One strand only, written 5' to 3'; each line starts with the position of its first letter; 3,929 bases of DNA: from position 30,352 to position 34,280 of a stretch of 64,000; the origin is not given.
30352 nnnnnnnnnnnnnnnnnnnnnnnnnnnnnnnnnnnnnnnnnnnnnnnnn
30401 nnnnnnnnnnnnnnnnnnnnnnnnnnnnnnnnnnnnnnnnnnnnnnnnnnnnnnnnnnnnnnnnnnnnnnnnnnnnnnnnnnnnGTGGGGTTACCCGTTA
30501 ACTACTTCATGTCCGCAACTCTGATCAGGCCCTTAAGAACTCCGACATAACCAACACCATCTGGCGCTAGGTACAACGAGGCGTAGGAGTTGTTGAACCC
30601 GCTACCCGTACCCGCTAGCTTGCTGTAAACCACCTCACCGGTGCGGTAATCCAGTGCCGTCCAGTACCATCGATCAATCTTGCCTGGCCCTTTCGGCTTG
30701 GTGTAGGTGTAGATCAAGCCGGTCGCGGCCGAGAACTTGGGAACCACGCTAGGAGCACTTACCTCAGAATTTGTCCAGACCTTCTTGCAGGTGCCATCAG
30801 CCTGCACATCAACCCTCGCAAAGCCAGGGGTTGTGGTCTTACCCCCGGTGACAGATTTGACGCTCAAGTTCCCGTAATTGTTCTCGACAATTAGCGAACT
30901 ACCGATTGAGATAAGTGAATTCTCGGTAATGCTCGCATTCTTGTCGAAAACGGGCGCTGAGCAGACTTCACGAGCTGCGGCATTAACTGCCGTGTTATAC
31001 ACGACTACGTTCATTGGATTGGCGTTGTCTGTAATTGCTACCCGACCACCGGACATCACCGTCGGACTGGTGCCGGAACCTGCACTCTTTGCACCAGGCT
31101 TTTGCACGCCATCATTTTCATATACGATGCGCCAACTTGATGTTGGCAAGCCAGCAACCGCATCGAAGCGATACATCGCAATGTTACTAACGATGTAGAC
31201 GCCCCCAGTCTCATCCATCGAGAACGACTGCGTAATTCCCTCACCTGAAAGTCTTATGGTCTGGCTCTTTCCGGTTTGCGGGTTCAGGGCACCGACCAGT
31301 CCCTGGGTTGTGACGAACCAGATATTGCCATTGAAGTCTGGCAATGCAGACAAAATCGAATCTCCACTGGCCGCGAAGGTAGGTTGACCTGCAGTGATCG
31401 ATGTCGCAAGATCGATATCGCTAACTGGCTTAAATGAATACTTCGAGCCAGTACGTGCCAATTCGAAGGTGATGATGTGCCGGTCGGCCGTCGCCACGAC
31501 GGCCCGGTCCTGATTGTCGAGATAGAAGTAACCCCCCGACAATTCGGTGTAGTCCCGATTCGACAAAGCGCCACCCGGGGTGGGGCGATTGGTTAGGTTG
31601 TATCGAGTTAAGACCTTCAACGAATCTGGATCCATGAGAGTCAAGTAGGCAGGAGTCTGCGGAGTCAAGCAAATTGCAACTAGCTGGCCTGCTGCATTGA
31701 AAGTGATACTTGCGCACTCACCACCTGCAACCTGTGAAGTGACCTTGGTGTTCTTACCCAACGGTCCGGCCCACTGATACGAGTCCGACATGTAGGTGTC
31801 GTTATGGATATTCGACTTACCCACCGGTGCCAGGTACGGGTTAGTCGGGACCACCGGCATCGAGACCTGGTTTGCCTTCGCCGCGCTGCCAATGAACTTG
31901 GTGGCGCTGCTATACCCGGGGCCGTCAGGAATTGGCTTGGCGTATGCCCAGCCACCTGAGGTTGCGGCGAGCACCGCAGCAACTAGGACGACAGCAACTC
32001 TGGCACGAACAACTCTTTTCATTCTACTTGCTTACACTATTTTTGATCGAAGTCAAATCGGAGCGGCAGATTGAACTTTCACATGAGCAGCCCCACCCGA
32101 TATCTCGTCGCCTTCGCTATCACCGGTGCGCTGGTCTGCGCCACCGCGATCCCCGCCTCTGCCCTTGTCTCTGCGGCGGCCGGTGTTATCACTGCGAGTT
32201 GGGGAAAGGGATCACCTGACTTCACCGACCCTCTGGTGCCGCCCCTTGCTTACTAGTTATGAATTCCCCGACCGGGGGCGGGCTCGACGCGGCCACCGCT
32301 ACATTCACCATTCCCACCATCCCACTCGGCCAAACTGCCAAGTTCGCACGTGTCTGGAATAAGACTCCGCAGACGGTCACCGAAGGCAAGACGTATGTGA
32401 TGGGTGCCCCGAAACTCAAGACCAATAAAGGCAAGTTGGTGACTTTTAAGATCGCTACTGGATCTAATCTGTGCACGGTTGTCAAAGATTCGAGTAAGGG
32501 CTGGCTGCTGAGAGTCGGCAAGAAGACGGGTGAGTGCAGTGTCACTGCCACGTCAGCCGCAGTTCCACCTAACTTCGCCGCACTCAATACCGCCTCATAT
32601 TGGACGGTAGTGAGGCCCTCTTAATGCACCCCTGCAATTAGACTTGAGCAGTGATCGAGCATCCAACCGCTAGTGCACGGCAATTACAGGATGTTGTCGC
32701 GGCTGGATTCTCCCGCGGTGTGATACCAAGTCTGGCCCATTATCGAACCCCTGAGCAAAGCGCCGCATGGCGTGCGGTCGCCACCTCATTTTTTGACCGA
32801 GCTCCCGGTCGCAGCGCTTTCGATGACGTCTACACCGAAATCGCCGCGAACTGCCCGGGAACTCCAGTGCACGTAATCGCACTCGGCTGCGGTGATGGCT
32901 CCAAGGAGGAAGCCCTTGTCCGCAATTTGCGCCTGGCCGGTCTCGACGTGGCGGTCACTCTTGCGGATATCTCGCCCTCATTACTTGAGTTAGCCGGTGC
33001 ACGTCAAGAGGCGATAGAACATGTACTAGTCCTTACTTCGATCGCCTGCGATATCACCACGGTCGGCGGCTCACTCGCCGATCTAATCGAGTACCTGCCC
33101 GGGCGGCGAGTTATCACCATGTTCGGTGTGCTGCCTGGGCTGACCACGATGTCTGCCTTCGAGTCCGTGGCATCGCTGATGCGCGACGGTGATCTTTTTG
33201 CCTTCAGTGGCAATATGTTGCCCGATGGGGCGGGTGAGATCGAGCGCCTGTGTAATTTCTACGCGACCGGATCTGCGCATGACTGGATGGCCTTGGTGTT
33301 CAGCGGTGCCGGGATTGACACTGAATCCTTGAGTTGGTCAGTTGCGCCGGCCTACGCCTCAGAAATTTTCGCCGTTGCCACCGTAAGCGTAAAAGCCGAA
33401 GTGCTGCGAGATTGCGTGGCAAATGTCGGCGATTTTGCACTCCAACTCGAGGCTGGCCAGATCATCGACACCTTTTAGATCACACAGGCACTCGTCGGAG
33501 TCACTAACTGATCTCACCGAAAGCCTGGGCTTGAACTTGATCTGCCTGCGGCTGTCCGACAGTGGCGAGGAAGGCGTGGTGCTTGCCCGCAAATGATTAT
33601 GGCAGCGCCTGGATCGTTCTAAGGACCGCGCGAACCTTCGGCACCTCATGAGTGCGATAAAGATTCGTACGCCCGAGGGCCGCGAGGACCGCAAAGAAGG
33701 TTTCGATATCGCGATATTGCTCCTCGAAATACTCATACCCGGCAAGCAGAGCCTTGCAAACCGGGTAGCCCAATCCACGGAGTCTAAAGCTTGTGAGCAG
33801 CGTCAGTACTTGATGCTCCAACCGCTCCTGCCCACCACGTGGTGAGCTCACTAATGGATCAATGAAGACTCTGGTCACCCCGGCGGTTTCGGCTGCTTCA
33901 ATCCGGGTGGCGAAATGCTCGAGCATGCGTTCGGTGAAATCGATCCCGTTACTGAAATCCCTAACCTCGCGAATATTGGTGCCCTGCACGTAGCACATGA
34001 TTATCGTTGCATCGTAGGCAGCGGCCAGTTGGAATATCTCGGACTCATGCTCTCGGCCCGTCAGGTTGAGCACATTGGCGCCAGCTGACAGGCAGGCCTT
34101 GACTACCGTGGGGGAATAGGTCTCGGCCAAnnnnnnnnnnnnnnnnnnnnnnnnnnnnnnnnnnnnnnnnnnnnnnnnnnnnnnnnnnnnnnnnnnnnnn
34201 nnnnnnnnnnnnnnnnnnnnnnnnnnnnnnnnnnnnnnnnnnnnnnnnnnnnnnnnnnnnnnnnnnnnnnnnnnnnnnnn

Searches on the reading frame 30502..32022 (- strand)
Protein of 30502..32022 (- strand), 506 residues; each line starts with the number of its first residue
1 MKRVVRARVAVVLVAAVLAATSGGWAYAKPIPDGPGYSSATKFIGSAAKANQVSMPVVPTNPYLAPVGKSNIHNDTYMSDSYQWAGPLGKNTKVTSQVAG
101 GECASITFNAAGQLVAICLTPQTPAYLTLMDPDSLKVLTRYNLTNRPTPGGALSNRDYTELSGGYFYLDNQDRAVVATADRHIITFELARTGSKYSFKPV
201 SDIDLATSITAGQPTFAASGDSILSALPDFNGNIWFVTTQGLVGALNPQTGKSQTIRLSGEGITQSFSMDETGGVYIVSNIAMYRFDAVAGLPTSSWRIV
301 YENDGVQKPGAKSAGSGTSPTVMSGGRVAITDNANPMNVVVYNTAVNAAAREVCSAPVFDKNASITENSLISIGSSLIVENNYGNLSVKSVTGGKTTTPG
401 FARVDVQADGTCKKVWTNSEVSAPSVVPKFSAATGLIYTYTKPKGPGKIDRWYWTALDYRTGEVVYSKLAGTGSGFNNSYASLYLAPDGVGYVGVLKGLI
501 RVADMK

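Call 10: search_protein_families(library=pfam, proteins=[window:30502-32022:-], max_evalue=0.00001)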
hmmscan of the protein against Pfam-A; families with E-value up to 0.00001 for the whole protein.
window:30502-32022:- (506 aa): 0 families

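Call 43: search_protein_families(library=pfam, proteins=[window:30502-32022:-], max_evalue=0.01)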
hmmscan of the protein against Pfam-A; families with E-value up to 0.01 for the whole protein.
window:30502-32022:- (506 aa): 1 family
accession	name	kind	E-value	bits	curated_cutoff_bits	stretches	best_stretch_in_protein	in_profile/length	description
PF07494.17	Reg_prop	-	0.0063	17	20.4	0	220-239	4-23/24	Two component regulator propeller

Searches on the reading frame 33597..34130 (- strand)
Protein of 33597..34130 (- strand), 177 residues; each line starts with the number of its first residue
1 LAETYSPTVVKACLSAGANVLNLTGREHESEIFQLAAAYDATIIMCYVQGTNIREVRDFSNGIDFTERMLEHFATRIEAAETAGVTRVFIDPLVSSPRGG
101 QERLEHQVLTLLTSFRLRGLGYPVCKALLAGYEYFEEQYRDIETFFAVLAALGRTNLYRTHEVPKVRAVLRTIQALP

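Call 26: search_protein_families(library=pfam, proteins=[window:33597-34130:-], max_evalue=0.00001)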
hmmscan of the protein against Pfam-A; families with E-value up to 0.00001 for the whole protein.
window:33597-34130:- (177 aa): 1 family
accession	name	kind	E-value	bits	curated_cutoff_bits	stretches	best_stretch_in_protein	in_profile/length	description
PF00809.28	Pterin_bind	-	3.1e-10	40.5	25.5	1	3-119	79-197/244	Pterin binding enzyme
